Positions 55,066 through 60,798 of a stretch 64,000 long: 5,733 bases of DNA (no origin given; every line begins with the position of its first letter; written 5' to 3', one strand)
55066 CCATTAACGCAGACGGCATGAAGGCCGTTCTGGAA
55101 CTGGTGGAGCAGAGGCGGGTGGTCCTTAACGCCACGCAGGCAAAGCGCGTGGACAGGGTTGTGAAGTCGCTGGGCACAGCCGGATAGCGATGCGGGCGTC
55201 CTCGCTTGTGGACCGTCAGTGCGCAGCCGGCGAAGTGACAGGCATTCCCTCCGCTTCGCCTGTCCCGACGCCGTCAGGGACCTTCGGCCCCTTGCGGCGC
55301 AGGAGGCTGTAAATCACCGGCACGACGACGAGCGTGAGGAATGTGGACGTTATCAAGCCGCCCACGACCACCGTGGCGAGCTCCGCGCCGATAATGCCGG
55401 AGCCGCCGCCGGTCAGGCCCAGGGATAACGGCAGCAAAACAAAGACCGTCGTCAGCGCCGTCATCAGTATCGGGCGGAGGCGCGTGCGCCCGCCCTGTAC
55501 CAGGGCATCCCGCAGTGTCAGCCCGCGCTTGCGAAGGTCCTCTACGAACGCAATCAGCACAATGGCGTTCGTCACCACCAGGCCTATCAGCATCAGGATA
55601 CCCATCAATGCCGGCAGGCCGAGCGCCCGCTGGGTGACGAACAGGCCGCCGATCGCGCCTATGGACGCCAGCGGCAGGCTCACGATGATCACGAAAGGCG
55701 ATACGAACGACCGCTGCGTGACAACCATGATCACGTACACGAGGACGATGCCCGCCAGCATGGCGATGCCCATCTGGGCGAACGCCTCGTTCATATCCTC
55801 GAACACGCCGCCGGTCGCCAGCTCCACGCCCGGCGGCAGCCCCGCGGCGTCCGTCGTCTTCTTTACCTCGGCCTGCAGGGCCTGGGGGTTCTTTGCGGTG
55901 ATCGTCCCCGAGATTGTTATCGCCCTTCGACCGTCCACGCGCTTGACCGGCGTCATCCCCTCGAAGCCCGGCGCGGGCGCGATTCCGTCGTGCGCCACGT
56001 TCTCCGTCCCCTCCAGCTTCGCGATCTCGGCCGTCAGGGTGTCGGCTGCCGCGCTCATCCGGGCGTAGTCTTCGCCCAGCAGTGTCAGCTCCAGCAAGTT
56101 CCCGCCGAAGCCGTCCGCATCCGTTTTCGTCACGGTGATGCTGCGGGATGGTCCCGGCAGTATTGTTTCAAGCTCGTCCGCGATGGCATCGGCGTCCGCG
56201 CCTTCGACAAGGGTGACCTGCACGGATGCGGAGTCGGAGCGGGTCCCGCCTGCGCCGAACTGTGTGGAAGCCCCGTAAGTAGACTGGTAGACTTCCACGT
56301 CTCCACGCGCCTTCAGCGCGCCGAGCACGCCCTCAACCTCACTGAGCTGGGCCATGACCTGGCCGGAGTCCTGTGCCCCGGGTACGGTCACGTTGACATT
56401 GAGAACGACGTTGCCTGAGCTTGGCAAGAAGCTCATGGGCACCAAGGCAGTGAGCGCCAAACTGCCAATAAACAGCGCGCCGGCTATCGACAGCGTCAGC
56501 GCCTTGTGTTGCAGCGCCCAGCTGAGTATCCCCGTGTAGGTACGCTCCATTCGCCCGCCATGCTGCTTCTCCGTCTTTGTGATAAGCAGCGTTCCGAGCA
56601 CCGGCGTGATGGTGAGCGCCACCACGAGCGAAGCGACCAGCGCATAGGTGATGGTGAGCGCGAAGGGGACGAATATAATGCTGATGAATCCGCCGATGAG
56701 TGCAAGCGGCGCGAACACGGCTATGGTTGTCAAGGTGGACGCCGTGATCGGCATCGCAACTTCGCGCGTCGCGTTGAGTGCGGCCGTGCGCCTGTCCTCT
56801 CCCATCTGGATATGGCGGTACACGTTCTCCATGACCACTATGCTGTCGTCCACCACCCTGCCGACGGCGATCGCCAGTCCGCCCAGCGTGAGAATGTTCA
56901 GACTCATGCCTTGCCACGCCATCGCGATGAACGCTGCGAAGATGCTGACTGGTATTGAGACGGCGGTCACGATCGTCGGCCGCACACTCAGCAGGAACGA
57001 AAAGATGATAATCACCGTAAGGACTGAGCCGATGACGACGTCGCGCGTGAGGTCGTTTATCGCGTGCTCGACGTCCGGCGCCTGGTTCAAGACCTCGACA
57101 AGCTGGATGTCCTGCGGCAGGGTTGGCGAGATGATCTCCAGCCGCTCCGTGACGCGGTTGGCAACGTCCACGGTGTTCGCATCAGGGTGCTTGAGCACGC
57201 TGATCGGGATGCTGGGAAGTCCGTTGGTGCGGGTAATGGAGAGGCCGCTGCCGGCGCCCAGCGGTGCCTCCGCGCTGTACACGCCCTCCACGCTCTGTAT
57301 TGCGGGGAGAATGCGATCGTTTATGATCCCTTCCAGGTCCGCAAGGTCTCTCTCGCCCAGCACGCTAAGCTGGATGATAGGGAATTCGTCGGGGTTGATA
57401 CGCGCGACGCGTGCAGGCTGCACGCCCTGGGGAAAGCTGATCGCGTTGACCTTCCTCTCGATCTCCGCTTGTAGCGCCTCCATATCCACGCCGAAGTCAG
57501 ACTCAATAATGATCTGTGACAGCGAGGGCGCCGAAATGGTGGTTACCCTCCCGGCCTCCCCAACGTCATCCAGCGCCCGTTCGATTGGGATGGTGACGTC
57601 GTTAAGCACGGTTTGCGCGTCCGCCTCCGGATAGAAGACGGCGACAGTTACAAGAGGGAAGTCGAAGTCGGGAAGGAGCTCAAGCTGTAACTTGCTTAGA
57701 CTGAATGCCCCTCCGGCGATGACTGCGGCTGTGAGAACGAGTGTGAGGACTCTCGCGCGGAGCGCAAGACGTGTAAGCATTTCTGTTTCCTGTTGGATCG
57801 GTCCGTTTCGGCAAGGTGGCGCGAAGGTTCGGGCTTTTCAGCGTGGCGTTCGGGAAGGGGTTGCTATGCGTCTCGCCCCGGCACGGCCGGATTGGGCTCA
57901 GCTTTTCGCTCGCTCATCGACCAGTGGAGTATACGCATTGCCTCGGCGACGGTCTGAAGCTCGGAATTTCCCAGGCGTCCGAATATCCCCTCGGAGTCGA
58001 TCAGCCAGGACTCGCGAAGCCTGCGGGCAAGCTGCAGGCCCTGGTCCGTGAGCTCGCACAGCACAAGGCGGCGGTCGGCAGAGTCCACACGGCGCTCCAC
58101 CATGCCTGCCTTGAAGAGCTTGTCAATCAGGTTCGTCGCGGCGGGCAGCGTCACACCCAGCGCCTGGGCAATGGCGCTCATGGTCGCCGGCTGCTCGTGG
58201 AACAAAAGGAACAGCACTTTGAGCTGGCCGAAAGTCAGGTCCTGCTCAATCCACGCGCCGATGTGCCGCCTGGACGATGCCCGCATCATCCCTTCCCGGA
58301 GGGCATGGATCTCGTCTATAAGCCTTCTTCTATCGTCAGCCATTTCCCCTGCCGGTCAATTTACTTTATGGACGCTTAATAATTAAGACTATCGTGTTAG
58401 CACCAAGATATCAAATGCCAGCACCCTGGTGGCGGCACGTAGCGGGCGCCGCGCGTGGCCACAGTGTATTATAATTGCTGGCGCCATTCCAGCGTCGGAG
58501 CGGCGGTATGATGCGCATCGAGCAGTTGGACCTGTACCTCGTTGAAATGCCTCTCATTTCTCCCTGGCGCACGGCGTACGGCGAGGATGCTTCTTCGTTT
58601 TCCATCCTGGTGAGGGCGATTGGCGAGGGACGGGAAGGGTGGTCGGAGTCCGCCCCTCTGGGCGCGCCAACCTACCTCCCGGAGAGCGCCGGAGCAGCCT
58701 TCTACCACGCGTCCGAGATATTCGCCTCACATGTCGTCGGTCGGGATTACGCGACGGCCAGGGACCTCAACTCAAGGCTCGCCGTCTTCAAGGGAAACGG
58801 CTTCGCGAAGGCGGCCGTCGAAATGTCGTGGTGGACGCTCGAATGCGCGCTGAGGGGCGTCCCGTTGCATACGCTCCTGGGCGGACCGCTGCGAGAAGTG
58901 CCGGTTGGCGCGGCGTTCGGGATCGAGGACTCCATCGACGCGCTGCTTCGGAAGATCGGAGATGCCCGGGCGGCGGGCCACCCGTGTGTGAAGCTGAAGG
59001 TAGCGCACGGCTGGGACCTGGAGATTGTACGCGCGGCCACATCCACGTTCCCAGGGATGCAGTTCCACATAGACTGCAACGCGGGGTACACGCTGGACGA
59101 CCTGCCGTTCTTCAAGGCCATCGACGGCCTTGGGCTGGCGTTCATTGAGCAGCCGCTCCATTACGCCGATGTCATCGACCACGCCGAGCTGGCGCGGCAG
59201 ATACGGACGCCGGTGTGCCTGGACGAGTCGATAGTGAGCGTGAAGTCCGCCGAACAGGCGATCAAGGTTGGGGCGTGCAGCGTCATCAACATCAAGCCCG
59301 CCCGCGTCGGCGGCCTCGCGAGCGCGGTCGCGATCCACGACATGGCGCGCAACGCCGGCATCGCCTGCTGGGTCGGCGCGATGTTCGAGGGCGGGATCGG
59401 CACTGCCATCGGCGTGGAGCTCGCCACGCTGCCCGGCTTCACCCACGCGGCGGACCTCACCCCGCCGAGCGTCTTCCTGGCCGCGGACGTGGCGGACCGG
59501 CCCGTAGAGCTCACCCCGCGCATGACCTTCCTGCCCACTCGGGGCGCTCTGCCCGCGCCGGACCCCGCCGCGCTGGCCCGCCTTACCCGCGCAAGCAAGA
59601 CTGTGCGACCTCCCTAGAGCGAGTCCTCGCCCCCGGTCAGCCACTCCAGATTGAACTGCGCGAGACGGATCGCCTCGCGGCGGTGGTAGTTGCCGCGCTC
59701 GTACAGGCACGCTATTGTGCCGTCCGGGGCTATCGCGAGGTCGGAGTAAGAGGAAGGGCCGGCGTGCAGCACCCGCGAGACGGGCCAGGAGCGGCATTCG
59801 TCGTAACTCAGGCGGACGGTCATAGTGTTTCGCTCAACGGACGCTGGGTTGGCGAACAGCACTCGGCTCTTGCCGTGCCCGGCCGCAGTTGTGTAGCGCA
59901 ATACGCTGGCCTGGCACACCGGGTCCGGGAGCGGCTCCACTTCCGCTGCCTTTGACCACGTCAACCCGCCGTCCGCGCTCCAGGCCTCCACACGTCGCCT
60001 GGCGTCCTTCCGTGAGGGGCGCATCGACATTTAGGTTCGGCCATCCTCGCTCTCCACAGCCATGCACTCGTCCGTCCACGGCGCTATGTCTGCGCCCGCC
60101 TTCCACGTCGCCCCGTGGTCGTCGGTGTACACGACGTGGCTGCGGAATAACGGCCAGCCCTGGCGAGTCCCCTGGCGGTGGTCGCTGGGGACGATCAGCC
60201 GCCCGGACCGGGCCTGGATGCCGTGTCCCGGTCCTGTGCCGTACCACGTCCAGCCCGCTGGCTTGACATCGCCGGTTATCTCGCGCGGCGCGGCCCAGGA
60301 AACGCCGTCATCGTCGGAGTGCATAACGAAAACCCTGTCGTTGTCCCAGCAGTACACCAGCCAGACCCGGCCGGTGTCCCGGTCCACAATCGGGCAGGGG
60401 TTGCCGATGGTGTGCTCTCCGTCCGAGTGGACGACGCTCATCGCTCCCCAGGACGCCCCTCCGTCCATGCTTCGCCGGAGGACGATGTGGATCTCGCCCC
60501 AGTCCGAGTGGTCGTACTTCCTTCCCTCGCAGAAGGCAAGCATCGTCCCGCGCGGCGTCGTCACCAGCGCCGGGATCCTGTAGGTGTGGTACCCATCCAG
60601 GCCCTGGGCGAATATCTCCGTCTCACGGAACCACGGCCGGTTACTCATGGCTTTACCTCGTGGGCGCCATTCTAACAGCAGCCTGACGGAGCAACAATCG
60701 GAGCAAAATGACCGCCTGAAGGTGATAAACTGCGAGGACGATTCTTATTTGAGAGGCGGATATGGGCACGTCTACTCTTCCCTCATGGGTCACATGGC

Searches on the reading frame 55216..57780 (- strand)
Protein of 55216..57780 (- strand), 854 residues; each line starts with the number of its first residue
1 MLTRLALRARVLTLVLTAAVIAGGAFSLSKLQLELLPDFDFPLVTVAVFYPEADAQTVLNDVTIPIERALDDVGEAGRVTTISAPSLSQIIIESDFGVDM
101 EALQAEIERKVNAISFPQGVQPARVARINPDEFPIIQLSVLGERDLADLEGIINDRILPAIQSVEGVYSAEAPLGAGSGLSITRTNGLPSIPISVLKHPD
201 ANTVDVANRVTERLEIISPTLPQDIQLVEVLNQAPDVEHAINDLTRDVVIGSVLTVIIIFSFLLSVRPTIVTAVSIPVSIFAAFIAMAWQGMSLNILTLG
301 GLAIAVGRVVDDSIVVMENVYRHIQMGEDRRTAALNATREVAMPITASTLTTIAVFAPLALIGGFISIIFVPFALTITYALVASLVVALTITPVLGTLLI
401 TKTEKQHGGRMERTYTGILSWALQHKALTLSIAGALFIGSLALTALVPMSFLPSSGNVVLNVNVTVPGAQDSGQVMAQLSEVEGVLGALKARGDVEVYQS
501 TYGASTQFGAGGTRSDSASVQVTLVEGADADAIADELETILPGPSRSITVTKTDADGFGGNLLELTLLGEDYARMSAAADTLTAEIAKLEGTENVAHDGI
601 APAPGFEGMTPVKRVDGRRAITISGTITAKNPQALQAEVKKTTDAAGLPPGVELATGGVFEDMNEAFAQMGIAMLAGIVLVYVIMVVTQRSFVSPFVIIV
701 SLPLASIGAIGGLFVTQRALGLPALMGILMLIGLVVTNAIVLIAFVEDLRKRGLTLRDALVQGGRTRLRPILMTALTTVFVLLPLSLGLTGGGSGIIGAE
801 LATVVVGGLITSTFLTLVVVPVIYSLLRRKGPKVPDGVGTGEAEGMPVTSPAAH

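Call 70: search_protein_families(library=pfam, proteins=[window:55216-57780:-], max_evalue=0.0001)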
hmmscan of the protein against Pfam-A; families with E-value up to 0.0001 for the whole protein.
window:55216-57780:- (854 aa): 2 families
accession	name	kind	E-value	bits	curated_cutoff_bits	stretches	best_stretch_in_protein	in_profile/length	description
PF00873.25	ACR_tran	-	2e-150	503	28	3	175-538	264-641/1021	AcrB/AcrD/AcrF family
PF03176.21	MMPL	-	1.8e-09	37.4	20.5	1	622-833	93-308/333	MMPL family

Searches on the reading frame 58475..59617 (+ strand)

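Call 70: search_protein_families(library=pfam, proteins=[window:58475-59617:+], max_evalue=0.0001)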
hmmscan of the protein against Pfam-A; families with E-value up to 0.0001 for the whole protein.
window:58475-59617:+ (380 aa): 2 families
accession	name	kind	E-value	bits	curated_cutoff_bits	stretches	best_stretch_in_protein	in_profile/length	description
PF13378.12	MR_MLE_C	-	5.7e-37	128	29.4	1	161-347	6-199/219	Enolase C-terminal domain-like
PF02746.21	MR_MLE_N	-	8.9e-06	26.4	22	1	28-136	13-117/117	Mandelate racemase / muconate lactonizing enzyme, N-terminal domain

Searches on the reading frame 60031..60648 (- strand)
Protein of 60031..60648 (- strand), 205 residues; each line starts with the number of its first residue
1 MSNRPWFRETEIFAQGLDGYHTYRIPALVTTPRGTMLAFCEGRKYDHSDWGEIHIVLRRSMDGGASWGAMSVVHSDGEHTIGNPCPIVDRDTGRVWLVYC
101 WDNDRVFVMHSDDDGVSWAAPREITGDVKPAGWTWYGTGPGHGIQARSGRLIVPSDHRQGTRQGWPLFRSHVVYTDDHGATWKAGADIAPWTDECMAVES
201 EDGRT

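Call 70: search_protein_families(library=pfam, proteins=[window:60031-60648:-], max_evalue=0.0001)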
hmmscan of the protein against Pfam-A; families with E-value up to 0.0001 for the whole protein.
window:60031-60648:- (205 aa): 3 families
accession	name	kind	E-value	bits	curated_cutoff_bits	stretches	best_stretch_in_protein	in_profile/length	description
PF13088.12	BNR_2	-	1.6e-20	74.1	31.4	1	34-197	1-165/277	BNR repeat-like domain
PF13859.12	BNR_3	-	8.3e-10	39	27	1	25-190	1-171/308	BNR repeat-like domain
PF02012.26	BNR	-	2.2e-06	27.2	27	0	174-183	2-11/12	BNR/Asp-box repeat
